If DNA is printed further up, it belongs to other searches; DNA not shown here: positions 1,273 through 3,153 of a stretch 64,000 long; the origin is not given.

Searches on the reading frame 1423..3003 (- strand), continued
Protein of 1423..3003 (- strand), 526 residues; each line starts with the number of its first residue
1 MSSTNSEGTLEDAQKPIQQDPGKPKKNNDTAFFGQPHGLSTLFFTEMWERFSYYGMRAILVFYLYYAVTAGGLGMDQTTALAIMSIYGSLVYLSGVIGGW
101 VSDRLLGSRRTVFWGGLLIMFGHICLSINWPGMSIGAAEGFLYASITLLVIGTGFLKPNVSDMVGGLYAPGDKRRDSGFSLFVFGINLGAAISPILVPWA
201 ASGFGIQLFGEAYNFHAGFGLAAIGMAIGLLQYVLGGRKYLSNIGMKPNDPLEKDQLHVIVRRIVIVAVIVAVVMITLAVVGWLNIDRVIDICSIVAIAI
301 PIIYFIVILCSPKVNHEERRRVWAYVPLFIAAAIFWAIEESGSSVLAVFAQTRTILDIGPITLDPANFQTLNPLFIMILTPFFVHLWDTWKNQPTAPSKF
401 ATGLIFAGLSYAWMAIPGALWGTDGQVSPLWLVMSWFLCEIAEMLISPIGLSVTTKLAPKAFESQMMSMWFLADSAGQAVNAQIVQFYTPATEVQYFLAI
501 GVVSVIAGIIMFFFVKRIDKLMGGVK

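Call 63: find_encoding_contigs(protein=P0021, flank=10000, max_places=1)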
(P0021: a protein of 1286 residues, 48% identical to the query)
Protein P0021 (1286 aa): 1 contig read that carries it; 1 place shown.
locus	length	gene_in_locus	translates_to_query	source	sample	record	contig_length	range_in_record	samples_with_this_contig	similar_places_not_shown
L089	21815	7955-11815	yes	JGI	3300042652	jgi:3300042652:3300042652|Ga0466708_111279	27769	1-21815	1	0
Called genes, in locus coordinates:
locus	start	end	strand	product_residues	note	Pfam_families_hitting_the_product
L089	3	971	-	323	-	?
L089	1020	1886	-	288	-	PF00072:Response_reg, PF00486:Trans_reg_C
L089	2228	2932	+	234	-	-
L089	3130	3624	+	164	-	-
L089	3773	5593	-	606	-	PF01262:AlaDh_PNT_C (faint), PF00890:FAD_binding_2, PF01266:DAO, PF07992:Pyr_redox_2 (weak), PF12831:FAD_oxidored (weak)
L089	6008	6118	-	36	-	-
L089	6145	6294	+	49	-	-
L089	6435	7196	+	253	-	PF13391:HNH_2 (weak)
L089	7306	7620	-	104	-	-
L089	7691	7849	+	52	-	-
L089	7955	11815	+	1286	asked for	PF18470:Cas9_a, PF01844:HNH, PF13395:HNH_4 (weak), PF14279:HNH_5, PF18541:RuvC_III, PF17893:Cas9_b_hairpin, PF17894:Cas9_Topo, PF18525:Cas9_C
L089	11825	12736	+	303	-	PF01867:Cas_Cas1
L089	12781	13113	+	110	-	PF09827:CRISPR_Cas2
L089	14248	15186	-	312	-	-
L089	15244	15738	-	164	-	-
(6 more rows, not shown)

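Call 64: find_encoding_contigs(protein=P0032, flank=10000, max_places=1)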
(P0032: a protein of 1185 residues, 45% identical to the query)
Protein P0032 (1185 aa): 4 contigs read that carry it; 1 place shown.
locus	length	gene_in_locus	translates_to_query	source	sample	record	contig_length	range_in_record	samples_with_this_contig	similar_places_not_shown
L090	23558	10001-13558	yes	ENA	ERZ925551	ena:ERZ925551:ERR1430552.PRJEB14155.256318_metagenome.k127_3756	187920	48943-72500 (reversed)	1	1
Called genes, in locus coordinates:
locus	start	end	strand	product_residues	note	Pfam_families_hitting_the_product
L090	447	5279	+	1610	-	PF09479:Flg_new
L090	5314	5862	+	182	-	-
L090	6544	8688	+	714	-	PF13229:Beta_helix (weak)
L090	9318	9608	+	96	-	PF18019:Cas3_HD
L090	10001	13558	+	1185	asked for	PF18470:Cas9_a, PF01844:HNH, PF14279:HNH_5, PF18541:RuvC_III, PF17893:Cas9_b_hairpin, PF17894:Cas9_Topo, PF18525:Cas9_C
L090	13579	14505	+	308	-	PF01867:Cas_Cas1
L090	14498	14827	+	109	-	PF09827:CRISPR_Cas2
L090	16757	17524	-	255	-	PF01695:IstB_IS21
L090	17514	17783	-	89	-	-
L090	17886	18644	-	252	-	PF01695:IstB_IS21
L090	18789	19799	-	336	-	PF22483:Mu-transpos_C_2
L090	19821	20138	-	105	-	-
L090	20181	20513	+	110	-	-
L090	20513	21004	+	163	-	PF01695:IstB_IS21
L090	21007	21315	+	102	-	PF01695:IstB_IS21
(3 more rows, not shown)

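Call 70: find_homologous_proteins(query=window:1423-3003:-, max_evalue=1e-80)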
Query window:1423-3003:- (526 aa): 5240 proteins with E <= 1e-80 among 8000 candidates; the best 120 are listed.
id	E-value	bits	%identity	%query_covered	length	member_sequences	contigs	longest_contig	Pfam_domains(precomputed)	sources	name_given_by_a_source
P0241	0.0e+0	1180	100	100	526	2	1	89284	PF00854.28,PF07690.22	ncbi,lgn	-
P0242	1.1e-264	897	76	98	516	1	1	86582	PF00854.28,PF07690.22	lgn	-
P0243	7.0e-262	888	77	99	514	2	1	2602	PF00854.28,PF07690.22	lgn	-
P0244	4.3e-230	783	71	95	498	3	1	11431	PF00854.28,PF07690.22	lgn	-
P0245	2.2e-229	781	70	95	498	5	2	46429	PF00854.28,PF07690.22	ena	-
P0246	5.0e-225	766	69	95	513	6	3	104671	PF00854.28,PF07690.22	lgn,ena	-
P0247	1.6e-224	765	69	95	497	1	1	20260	PF00854.28,PF07690.22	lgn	-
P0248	7.3e-224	762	69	95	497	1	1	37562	PF00854.28,PF07690.22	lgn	-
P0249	3.6e-223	760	69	95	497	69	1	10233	PF00854.28,PF07690.22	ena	-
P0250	3.4e-222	757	68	95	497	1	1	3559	PF00854.28,PF07690.22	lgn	-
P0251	4.6e-222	756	69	95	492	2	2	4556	PF00854.28,PF07690.22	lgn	-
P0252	5.0e-222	756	69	95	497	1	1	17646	PF00854.28,PF07690.22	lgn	-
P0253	5.1e-222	756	70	95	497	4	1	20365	PF00854.28,PF07690.22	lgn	-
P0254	6.6e-222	756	69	96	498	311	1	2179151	PF00854.28,PF07690.22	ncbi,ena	ncbi:peptide MFS transporter [Limosilactobacillus fermentum]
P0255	9.6e-222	755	67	95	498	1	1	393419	PF00854.28,PF07690.22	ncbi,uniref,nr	ncbi:POT family proton-dependent oligopeptide transporter [Lactobacillus colini]|uniref:POT family p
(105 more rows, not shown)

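Call 71: find_encoding_contigs(protein=P0242, flank=10000, max_places=2)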
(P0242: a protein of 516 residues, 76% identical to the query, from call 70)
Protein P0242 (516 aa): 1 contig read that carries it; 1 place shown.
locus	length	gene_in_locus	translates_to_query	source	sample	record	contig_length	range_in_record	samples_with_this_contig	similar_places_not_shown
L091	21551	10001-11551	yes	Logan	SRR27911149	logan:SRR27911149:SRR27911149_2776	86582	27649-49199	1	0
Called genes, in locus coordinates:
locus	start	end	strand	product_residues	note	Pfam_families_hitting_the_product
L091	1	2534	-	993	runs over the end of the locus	-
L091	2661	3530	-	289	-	PF13649:Methyltransf_25 (faint), PF13847:Methyltransf_31 (faint), PF08241:Methyltransf_11 (weak)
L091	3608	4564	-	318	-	PF01145:Band_7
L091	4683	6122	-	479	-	PF00209:SNF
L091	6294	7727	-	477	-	PF07690:MFS_1, PF12832:MFS_1_like (weak)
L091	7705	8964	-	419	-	PF07690:MFS_1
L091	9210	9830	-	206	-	PF03193:RsgA_GTPase (faint), PF02421:FeoB_N, PF00350:Dynamin_N (faint), PF01926:MMR_HSR1, PF00009:GTP_EFTU (weak)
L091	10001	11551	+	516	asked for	PF07690:MFS_1, PF00854:PTR2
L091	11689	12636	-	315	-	PF01420:Methylase_S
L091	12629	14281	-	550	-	PF12161:HsdM_N, PF02384:N6_Mtase, PF05175:MTS (faint), PF07669:Eco57I (weak)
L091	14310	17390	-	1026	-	PF04313:HSDR_N, PF00270:DEAD (weak), PF04851:ResIII, PF18766:SWI2_SNF2, PF22679:T1R_D3-like, PF12008:EcoR124_C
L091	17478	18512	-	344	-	PF00248:Aldo_ket_red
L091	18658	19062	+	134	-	PF01638:HxlR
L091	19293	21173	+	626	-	PF00753:Lactamase_B, PF23023:Anti-Pycsar_Apyc1 (weak), PF12706:Lactamase_B_2 (weak)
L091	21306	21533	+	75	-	PF11213:DUF3006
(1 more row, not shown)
